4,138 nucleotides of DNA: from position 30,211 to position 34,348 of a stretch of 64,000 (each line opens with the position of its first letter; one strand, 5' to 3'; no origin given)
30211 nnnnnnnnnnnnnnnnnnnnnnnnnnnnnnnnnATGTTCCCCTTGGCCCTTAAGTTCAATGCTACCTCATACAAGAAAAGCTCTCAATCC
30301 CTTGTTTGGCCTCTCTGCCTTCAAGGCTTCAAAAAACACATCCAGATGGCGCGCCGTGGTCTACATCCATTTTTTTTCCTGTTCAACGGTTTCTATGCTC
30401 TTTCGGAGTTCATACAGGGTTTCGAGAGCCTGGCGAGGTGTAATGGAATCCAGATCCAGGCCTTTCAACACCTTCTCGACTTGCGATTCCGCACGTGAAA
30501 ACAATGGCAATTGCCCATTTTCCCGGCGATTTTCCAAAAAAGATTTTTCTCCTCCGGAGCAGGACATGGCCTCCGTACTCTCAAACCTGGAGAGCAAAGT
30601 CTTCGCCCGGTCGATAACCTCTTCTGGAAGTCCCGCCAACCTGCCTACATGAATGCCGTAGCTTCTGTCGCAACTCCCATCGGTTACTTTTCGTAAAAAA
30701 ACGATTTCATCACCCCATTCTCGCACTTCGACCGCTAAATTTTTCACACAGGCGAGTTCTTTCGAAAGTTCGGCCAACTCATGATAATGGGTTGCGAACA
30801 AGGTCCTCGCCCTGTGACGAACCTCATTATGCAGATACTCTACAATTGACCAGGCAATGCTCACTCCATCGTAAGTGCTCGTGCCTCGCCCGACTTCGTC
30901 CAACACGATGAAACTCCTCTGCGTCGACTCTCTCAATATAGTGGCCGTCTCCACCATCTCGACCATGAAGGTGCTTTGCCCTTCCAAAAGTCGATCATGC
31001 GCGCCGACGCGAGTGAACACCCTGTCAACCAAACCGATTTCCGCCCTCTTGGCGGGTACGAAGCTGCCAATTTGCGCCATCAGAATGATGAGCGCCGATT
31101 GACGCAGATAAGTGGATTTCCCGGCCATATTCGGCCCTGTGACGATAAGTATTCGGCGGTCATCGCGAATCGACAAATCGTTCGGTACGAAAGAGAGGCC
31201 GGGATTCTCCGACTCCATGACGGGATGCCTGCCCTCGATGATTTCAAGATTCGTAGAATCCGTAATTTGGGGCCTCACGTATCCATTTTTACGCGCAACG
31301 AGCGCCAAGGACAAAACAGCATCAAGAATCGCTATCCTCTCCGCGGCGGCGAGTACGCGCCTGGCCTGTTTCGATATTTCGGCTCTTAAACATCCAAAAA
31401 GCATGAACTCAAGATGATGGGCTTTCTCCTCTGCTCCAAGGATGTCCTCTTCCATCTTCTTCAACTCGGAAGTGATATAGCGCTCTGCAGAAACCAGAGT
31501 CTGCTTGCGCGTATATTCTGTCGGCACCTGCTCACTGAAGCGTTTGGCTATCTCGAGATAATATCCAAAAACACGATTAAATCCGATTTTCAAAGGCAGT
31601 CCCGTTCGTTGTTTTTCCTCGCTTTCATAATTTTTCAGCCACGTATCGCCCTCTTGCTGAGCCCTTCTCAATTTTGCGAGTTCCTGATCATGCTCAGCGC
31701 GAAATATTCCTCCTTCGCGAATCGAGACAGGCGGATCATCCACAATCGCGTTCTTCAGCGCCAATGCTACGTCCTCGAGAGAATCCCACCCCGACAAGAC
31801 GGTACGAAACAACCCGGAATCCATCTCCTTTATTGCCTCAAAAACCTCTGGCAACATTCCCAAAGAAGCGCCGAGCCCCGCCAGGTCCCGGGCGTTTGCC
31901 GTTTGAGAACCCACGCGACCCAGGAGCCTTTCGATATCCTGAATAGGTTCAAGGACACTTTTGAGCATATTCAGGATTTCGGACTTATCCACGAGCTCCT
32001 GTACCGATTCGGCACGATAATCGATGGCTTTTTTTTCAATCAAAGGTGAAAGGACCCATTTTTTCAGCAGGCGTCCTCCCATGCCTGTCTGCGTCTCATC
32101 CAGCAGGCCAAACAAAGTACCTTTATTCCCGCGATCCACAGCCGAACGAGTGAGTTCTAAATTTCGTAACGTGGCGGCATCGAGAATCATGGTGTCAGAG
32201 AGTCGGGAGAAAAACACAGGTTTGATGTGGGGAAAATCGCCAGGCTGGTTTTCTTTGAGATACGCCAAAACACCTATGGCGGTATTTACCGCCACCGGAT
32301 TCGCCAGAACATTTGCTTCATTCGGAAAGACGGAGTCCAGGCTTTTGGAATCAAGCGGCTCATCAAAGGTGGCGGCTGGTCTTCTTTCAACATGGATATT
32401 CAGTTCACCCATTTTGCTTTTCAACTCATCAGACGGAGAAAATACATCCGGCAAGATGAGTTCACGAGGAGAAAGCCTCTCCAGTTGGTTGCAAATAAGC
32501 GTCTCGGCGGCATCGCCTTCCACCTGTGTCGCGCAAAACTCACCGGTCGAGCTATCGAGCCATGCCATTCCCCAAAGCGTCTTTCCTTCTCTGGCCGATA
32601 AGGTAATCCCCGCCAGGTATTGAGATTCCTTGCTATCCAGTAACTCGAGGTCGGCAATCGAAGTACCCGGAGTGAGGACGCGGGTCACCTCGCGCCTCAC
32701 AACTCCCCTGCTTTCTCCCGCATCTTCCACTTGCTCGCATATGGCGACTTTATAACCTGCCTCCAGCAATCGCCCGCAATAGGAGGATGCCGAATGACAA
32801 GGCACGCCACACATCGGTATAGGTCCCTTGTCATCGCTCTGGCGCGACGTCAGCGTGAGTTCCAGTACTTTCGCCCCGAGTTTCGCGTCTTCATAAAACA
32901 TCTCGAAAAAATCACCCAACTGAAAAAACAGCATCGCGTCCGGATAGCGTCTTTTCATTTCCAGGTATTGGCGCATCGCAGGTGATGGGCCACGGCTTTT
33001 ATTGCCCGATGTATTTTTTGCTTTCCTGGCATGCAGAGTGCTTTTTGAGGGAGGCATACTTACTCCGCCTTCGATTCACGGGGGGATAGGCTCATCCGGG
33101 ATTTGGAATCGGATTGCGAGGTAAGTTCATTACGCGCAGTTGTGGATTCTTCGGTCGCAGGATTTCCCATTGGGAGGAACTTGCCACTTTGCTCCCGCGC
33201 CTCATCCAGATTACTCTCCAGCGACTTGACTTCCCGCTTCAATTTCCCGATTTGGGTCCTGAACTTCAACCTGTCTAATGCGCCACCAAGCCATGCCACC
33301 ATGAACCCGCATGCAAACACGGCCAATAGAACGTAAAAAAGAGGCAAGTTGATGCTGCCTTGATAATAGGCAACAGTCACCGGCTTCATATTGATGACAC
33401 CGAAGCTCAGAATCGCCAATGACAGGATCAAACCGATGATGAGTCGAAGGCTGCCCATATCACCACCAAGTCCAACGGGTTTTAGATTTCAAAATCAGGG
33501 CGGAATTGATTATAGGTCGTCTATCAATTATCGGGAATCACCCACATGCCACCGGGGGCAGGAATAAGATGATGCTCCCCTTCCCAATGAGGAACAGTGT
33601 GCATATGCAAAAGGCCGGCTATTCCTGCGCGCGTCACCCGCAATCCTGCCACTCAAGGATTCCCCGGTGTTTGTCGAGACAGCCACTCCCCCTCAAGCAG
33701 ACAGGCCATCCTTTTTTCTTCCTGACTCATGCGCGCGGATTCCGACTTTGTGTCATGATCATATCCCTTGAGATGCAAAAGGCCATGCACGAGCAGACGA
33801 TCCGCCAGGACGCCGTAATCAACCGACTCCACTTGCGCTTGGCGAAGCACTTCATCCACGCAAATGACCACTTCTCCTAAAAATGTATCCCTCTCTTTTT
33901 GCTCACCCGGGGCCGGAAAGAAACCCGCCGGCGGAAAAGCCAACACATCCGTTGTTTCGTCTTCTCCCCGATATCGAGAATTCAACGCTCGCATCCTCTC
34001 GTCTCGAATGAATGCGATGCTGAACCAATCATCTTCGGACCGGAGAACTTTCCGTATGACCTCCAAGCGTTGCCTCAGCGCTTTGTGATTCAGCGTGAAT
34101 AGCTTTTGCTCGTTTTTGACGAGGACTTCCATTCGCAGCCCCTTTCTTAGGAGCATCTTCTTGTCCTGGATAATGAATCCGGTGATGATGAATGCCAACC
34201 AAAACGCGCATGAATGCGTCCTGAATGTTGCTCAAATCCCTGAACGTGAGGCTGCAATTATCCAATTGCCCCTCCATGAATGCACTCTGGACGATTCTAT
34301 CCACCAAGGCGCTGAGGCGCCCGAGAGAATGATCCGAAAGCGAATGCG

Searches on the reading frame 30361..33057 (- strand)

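Call 84: search_protein_families(library=pfam, proteins=[window:30361-33057:-], max_evalue=0.0001)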
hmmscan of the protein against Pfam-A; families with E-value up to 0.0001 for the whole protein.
window:30361-33057:- (898 aa): 5 families
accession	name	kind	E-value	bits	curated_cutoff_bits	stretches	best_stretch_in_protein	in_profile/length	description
PF00488.27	MutS_V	-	2.2e-84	282.6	30.2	1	637-825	1-187/188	MutS domain V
PF05192.23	MutS_III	-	5.2e-43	148.1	34.1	1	295-585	1-194/194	MutS domain III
PF01624.25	MutS_I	-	3.3e-42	143.7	20.6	1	26-134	2-110/113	MutS domain I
PF05190.23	MutS_IV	-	1.4e-25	89.8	22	1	457-545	3-92/92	MutS family domain IV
PF05188.22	MutS_II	-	5.2e-16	59.7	25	1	149-279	4-133/133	MutS domain II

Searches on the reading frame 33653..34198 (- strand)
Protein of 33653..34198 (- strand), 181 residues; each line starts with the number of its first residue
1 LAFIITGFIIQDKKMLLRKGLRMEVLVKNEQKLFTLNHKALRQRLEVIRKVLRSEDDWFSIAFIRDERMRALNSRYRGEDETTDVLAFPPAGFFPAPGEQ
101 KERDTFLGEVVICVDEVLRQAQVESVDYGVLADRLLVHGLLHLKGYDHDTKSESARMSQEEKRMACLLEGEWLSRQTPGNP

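Call 84: search_protein_families(library=pfam, proteins=[window:33653-34198:-], max_evalue=0.0001)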
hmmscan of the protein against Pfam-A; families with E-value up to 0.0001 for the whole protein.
window:33653-34198:- (181 aa): 1 family
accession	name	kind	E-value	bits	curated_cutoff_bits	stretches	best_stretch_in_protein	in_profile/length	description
PF02130.23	YbeY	-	2.4e-26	92.5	25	1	48-164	15-125/129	Endoribonuclease YbeY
